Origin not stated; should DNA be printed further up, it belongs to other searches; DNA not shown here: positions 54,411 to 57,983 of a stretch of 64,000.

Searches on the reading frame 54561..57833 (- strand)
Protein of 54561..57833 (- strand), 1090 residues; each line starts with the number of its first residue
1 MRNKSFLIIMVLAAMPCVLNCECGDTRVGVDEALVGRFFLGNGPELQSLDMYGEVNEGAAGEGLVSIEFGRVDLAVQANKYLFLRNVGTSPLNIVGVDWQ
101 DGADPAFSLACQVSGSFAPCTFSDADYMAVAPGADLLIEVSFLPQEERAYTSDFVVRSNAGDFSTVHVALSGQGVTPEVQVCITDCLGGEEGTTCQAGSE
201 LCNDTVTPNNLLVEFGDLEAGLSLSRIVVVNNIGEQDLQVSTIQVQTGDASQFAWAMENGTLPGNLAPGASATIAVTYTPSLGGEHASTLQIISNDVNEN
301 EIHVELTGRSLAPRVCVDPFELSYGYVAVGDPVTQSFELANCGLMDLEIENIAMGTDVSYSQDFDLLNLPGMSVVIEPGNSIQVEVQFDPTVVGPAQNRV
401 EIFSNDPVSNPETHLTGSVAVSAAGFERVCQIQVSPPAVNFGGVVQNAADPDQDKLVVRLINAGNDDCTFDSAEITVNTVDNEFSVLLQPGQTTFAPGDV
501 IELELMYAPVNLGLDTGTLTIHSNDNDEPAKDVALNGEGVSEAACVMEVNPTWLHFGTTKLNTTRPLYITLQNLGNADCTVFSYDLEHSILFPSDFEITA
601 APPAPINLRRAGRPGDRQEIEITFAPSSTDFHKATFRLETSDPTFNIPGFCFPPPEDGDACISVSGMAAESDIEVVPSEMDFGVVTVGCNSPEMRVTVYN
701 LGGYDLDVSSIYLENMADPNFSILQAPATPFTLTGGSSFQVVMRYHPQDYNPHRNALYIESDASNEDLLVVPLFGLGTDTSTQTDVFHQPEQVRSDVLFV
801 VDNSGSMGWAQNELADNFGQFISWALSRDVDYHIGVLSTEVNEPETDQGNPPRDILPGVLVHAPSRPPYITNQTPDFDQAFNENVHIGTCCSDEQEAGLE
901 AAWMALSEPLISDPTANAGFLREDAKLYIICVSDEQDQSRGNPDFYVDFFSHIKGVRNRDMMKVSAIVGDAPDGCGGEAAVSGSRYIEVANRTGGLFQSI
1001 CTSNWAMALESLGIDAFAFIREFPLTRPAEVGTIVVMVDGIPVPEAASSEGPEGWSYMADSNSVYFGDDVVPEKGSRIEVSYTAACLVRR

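Call 49: search_protein_families(library=pfam, proteins=[window:54561-57833:-], max_evalue=0.00001)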
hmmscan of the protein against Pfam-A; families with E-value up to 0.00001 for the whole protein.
window:54561-57833:- (1090 aa): 9 families
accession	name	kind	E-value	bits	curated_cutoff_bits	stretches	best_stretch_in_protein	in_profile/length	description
PF22544.2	HYDIN_VesB_CFA65-like_Ig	-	6.7e-48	161.5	25.5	2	212-308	9-99/100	HYDIN/CFA65/VesB-like, Ig-like domain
PF22073.2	Cep192_D4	-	9e-35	119.7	35.5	1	317-408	6-96/112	Cep192 domain 4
PF15780.11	ASH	-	4.1e-28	97.9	27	1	212-301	13-97/98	Abnormal spindle-like microcephaly-assoc'd, ASPM-SPD-2-Hydin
PF07610.17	DUF1573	-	4.4e-18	65.6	26.1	0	322-418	8-97/98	Protein of unknown function (DUF1573)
PF24507.1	Ig_CFAP65_4th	-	1.5e-12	48.2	27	0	251-309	23-75/76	CFAP65, fourth Ig-like domain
PF12371.14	TMEM131_like_N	-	5.6e-12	46.2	28.8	0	317-402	3-82/84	Transmembrane protein 131-like N-terminal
PF24291.1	Ig_CFAP65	-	4.5e-08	33.4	27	0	130-178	73-119/121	Cilia- and flagella-associated protein 65-like, Ig-like domain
PF24499.1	Ig_TMEM131L_4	-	2.7e-07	31.5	27.8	0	249-295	76-121/136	TMEM131L fourth Ig-like domain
PF22067.2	Cep192_D3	-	7.3e-06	26.4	27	0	329-397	15-77/99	Cep192 domain 3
